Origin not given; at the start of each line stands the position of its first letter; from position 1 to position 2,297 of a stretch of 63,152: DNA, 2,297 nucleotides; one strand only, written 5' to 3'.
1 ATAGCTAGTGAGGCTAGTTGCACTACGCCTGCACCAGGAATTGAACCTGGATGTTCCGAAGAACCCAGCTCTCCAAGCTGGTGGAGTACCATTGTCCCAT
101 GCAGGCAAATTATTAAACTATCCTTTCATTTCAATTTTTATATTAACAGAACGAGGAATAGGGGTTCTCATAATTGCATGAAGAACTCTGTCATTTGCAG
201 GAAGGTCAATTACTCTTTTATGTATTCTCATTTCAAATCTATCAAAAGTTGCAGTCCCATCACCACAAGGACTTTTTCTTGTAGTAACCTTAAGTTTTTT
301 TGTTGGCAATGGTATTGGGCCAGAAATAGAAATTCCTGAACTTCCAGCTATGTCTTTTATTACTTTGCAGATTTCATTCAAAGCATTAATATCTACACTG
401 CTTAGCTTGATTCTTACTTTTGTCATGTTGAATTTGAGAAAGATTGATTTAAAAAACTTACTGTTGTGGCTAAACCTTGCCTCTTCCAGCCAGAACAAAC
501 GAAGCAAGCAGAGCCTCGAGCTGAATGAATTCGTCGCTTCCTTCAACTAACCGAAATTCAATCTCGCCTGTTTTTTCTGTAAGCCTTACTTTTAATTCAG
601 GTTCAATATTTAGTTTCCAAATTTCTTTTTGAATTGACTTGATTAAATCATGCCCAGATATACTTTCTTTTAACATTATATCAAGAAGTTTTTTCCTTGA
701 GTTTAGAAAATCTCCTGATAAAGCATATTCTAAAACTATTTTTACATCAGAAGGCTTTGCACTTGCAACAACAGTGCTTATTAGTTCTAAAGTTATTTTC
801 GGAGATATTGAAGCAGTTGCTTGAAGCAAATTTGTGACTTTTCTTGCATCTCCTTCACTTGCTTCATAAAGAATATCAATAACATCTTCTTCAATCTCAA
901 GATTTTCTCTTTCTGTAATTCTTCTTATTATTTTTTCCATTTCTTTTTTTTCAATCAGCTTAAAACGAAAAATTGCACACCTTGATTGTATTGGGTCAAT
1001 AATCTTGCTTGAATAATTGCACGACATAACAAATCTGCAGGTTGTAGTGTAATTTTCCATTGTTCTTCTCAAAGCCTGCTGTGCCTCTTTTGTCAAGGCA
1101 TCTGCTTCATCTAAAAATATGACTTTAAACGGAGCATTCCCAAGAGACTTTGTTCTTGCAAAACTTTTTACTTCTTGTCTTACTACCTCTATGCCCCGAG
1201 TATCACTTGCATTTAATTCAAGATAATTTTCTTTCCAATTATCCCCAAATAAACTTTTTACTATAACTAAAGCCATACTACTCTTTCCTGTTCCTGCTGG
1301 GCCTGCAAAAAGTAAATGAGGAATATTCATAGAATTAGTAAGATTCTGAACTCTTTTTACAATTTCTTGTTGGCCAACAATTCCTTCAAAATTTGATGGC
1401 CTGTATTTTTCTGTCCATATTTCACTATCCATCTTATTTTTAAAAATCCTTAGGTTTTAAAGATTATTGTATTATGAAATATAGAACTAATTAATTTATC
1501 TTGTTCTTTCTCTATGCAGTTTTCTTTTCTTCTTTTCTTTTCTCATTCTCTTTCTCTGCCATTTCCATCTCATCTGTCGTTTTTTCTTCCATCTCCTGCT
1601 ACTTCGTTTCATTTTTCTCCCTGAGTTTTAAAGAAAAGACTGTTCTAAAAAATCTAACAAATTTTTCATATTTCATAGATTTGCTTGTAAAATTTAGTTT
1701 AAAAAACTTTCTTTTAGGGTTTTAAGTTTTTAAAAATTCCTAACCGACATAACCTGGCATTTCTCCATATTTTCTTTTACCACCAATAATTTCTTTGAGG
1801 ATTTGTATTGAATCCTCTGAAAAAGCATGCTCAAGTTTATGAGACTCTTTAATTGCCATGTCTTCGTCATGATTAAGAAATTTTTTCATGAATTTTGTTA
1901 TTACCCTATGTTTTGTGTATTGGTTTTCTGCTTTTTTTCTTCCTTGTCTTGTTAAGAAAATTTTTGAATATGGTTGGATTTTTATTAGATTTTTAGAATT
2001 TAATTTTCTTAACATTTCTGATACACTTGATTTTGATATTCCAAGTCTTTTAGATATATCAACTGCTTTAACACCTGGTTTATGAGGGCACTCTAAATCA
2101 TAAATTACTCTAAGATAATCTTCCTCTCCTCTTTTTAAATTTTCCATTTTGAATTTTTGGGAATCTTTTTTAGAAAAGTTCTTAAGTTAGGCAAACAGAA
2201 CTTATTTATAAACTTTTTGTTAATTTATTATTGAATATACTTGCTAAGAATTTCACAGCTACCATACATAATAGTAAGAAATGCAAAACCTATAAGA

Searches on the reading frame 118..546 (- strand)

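Call 61: search_protein_families(library=pfam, proteins=[window:118-546:-], max_evalue=0.0001)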
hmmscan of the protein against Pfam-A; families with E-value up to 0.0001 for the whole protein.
window:118-546:- (142 aa): 1 family
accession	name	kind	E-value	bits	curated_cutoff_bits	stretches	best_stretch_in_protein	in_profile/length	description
PF00338.27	Ribosomal_S10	-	1.2e-27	96.5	21.2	1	45-139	1-98/98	Ribosomal protein S10p/S20e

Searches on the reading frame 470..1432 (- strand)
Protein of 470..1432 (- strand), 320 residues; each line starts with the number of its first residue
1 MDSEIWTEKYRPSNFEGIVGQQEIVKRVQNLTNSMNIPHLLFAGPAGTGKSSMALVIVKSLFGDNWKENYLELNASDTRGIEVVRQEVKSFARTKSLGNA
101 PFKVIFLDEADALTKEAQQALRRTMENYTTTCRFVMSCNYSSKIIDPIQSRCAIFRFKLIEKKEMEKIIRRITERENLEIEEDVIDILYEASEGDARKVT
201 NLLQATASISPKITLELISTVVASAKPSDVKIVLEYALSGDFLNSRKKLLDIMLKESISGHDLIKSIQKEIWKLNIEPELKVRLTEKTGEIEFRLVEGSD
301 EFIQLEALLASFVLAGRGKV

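Call 13: search_protein_families(library=pfam, proteins=[window:470-1432:-], max_evalue=0.00001)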
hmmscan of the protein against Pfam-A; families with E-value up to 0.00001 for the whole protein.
window:470-1432:- (320 aa): 6 families
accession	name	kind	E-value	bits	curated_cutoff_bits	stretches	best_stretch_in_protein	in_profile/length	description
PF08542.16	Rep_fac_C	-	6e-18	65.5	23.6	1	226-311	2-88/88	Replication factor C C-terminal domain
PF00004.35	AAA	-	3.7e-16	60.2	21.2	1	40-155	1-126/131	ATPase family associated with various cellular activities (AAA)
PF13177.12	DNA_pol3_delta2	-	5.7e-13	49.6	27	1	81-158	83-158/161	DNA polymerase III, delta subunit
PF25361.1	AAA_lid_RFC1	-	7.7e-07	28.9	34.9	1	164-208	3-47/59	RFC1-like, AAA+ ATPase lid domain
PF05496.18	RuvB_N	-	2.6e-06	27.7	27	0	11-129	2-112/159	Holliday junction DNA helicase RuvB P-loop domain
PF01078.27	Mg_chelatase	-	8.9e-06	25.7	20.3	0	18-76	5-60/207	Magnesium chelatase, subunit ChlI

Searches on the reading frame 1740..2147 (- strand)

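Call 61: search_protein_families(library=pfam, proteins=[window:1740-2147:-], max_evalue=0.0001)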
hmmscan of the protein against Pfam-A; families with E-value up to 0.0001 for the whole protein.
window:1740-2147:- (135 aa): 7 families
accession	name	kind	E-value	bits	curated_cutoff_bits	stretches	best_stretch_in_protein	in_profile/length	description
PF01325.25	Fe_dep_repress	-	2.3e-15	56.9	26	1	7-61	5-58/60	Iron dependent repressor, N-terminal DNA binding domain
PF02742.21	Fe_dep_repr_C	-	9.3e-11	42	27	1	66-122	1-57/70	Iron dependent repressor, metal binding and dimerisation domain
PF01978.25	TrmB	-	5.1e-06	26.7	25.6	1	25-61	22-58/68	Sugar-specific transcriptional regulator TrmB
PF12802.13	MarR_2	-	1.1e-05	26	27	1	24-58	18-53/61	MarR family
PF01047.28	MarR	-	1.5e-05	25.2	24.6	1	22-56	14-48/59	MarR family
PF13412.12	HTH_24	-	4e-05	23.5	21.9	1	24-56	16-48/48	Winged helix-turn-helix DNA-binding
PF04967.18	HTH_10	-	7.7e-05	22.9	23.1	0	26-52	24-50/53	HTH DNA binding domain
